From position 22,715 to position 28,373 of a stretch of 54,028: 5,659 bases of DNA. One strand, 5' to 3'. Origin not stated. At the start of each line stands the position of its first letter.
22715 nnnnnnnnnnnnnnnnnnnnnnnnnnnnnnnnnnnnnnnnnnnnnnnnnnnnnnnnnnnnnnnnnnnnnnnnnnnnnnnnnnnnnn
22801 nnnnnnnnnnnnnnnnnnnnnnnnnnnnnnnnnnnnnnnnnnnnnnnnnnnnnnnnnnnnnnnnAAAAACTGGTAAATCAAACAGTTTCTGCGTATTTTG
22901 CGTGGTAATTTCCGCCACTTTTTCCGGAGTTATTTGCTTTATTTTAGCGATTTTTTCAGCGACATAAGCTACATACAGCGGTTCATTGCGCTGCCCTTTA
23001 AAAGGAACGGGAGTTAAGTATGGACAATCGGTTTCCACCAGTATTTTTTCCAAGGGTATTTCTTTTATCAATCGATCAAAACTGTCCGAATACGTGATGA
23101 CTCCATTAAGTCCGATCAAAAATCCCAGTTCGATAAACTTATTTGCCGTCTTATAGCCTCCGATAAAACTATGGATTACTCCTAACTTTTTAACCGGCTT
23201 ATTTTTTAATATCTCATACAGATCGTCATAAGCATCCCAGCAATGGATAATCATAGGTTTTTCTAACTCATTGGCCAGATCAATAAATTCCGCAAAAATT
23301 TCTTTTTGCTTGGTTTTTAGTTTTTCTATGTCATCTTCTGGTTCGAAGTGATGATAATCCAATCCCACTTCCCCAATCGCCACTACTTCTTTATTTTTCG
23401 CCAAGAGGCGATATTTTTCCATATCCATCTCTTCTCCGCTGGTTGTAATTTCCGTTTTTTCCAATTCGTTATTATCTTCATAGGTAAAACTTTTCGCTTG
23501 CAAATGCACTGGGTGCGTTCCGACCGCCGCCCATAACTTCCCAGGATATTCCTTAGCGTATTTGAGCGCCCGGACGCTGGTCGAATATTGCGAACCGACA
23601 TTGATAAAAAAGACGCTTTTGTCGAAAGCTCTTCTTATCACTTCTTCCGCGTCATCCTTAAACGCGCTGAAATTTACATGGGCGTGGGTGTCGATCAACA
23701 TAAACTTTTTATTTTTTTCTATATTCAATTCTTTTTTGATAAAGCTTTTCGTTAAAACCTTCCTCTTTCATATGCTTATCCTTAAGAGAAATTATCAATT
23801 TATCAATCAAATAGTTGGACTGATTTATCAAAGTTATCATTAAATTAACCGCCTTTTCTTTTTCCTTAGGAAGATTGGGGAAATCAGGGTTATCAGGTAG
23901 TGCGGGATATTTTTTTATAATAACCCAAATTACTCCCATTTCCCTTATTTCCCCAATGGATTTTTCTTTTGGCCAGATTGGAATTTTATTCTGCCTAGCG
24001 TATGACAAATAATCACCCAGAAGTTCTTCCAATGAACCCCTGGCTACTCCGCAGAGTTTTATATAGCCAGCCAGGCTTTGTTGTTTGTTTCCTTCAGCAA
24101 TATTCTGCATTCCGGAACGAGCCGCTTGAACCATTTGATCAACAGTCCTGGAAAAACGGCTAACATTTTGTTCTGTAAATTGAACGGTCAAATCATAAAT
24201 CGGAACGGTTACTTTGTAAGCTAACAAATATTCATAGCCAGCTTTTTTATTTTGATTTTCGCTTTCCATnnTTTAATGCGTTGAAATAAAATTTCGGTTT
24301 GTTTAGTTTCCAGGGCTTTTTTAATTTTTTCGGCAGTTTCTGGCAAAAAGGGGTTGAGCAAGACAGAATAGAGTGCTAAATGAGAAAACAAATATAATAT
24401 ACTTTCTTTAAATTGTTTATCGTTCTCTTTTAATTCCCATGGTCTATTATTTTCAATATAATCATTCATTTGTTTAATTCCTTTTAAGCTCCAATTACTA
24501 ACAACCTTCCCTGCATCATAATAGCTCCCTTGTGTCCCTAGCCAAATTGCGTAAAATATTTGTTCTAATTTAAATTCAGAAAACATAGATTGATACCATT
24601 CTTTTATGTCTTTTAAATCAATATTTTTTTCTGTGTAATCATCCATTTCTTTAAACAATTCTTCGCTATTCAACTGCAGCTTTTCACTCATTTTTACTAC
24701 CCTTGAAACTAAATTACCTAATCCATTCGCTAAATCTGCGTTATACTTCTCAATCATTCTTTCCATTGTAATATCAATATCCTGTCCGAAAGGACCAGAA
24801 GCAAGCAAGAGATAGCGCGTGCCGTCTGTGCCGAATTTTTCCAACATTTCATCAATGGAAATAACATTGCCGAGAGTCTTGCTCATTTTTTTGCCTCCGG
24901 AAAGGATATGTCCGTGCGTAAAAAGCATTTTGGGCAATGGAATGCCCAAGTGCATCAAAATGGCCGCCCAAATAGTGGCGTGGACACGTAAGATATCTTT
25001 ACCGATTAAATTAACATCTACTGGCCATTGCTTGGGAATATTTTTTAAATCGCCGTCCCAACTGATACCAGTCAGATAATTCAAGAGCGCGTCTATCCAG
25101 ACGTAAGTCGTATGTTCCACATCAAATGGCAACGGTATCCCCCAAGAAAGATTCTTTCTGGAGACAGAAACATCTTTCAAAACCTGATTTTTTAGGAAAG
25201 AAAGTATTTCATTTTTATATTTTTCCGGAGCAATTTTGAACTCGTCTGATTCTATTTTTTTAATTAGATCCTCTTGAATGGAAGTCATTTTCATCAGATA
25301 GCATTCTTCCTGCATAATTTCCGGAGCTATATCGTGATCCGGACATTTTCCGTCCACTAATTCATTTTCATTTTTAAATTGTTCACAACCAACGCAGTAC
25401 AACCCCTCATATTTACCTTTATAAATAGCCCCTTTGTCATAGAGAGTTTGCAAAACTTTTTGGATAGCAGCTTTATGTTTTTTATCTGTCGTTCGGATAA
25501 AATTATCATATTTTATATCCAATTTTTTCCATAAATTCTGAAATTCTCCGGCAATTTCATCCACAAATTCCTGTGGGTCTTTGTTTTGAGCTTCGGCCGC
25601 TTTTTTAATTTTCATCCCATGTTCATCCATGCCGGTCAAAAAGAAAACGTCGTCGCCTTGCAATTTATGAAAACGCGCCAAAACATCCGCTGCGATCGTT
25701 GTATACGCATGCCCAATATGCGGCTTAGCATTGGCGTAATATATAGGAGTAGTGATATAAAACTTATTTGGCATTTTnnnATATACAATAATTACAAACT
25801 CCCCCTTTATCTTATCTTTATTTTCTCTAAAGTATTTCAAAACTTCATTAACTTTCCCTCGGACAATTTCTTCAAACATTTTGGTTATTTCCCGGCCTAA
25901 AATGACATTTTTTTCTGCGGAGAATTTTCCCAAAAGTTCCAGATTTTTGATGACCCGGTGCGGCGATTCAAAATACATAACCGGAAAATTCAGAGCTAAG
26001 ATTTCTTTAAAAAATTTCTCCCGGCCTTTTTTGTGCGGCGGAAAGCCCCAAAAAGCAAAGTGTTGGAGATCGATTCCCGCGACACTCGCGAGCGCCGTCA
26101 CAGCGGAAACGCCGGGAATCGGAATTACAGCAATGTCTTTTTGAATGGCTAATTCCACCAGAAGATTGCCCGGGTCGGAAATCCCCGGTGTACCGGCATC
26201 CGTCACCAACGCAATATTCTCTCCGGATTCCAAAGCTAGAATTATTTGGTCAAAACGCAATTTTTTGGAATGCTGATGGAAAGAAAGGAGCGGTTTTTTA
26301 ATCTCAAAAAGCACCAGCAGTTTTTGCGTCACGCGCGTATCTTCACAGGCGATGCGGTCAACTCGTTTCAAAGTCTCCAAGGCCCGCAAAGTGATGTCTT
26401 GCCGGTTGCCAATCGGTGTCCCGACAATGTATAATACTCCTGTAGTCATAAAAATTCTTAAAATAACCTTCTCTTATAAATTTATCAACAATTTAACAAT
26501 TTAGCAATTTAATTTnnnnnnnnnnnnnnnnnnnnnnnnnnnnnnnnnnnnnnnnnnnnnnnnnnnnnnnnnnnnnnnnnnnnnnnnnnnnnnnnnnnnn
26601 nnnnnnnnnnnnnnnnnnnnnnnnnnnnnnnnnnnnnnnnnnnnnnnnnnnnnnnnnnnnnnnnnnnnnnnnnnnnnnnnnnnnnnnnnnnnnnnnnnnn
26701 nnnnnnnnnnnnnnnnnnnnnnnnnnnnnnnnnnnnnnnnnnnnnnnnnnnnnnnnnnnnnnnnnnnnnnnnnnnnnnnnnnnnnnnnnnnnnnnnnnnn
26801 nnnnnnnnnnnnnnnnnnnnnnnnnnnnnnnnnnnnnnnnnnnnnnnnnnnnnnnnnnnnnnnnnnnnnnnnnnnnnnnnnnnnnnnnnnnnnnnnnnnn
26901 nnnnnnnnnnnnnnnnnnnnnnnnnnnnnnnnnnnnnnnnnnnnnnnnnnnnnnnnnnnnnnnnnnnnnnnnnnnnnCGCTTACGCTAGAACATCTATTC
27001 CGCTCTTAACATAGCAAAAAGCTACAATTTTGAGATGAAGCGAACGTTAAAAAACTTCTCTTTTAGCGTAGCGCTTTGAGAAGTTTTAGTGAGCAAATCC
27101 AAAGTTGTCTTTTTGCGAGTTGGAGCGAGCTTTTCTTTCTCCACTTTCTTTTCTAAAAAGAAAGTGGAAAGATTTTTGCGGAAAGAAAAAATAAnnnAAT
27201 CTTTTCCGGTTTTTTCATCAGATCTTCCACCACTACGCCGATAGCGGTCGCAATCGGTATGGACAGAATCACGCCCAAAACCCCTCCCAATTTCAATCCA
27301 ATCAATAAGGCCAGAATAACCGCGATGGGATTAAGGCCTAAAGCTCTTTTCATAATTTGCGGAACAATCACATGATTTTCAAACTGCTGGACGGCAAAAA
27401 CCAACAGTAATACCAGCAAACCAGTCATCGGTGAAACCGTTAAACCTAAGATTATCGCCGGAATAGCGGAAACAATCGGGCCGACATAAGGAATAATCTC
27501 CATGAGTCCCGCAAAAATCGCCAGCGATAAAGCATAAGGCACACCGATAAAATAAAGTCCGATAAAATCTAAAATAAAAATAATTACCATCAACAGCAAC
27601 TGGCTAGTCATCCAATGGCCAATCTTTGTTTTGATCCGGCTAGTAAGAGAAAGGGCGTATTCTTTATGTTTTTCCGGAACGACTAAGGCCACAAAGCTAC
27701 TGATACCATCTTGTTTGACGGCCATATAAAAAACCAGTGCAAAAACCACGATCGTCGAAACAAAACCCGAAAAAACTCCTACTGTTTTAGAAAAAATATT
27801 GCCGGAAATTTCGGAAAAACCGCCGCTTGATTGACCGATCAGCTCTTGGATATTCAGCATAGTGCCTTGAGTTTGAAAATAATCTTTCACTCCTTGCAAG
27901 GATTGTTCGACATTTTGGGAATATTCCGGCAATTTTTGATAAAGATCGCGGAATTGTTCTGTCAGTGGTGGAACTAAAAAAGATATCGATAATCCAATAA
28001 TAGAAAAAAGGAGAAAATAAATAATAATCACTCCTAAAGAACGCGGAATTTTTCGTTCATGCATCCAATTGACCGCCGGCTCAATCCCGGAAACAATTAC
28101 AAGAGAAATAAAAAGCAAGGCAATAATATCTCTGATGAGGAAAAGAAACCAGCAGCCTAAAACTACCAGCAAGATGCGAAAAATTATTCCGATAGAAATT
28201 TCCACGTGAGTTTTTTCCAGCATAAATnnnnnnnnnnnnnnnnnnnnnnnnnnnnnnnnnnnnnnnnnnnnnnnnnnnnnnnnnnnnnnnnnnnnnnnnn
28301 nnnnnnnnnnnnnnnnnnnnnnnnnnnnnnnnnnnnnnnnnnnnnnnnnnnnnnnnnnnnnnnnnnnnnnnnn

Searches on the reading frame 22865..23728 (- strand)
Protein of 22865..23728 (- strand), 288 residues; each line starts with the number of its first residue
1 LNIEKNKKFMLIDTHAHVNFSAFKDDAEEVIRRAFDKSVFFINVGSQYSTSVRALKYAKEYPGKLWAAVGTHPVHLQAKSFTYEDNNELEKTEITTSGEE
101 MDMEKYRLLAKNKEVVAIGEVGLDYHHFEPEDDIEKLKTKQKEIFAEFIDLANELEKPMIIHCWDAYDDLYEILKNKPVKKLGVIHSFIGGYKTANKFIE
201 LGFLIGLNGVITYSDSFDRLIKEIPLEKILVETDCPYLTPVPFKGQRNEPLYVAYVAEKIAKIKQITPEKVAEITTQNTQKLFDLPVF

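Call 90: search_protein_families(library=pfam, proteins=[window:22865-23728:-], max_evalue=0.001)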
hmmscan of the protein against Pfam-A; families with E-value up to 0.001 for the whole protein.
window:22865-23728:- (288 aa): 1 family
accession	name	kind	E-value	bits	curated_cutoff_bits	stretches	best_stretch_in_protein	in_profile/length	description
PF01026.27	TatD_DNase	-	2.9e-79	266.5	27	1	12-283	1-252/253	TatD related DNase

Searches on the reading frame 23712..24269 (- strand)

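Call 90: search_protein_families(library=pfam, proteins=[window:23712-24269:-], max_evalue=0.001)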
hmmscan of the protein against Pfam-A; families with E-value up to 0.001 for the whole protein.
window:23712-24269:- (186 aa): 1 family
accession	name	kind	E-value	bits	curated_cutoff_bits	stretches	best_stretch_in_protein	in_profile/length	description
PF05635.17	23S_rRNA_IVP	-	2.2e-10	41.1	33.8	1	16-84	8-73/106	23S rRNA-intervening sequence protein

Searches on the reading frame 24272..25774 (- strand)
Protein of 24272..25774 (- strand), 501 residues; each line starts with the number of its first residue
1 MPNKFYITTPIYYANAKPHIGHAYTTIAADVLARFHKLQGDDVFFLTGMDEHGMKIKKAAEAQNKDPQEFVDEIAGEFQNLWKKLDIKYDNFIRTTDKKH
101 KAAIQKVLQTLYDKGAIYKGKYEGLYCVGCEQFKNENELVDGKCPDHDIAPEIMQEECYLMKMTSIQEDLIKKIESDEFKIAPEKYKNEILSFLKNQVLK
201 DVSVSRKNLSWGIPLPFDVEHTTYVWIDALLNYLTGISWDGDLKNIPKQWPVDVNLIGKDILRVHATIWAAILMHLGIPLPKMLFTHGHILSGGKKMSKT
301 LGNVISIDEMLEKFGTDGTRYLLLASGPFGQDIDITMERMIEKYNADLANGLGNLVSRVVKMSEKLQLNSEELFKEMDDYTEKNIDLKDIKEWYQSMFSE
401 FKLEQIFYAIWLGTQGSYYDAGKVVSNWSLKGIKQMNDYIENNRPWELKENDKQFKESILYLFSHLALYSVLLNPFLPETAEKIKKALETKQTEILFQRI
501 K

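Call 90: search_protein_families(library=pfam, proteins=[window:24272-25774:-], max_evalue=0.001)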
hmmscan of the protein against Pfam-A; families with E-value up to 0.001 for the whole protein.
window:24272-25774:- (501 aa): 5 families
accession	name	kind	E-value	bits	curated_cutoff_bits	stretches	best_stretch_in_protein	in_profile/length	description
PF09334.17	tRNA-synt_1g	-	2.8e-97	326.4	20.1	2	6-146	2-141/391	tRNA synthetases class I (M)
PF00133.28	tRNA-synt_1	-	2.8e-38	132.2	22.7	2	4-221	24-249/414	tRNA synthetases class I (I, L, M and V)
PF01406.26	tRNA-synt_1e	-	2.5e-18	66.9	27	2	16-124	21-128/301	tRNA synthetases class I (C) catalytic domain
PF19303.5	Anticodon_3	-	1.3e-06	28.8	23.5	1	437-494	49-107/152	Anticodon binding domain of methionyl tRNA ligase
PF01921.24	tRNA-synt_1f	-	1.9e-05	24.2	27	1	251-344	234-328/360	tRNA synthetases class I (K)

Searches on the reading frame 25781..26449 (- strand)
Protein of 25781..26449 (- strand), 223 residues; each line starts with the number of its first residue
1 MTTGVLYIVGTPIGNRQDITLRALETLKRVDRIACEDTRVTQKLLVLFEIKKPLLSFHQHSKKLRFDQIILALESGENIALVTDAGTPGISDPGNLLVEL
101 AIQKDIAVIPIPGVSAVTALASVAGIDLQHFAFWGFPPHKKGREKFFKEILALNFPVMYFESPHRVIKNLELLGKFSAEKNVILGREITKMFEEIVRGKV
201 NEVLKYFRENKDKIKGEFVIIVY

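Call 90: search_protein_families(library=pfam, proteins=[window:25781-26449:-], max_evalue=0.001)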
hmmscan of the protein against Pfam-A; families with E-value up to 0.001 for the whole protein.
window:25781-26449:- (223 aa): 1 family
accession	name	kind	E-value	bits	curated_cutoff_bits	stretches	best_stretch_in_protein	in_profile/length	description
PF00590.25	TP_methylase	-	6.2e-32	111.7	27.8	1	6-203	2-211/212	Tetrapyrrole (Corrin/Porphyrin) Methylases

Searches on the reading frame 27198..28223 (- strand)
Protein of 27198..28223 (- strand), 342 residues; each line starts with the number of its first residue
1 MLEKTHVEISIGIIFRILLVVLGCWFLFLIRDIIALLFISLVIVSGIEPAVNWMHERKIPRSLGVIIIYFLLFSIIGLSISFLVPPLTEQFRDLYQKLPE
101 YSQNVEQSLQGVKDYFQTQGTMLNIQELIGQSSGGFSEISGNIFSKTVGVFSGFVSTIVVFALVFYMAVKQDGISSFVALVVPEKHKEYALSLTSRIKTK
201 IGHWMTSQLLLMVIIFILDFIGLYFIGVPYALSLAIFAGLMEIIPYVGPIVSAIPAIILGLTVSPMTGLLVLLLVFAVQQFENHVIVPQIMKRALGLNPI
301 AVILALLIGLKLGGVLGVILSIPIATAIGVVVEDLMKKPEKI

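Call 90: search_protein_families(library=pfam, proteins=[window:27198-28223:-], max_evalue=0.001)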
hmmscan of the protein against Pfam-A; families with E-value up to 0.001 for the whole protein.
window:27198-28223:- (342 aa): 1 family
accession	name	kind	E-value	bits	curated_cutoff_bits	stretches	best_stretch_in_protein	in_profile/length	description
PF01594.21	AI-2E_transport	-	2.1e-67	228.1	34.3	1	17-334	5-325/327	AI-2E family transporter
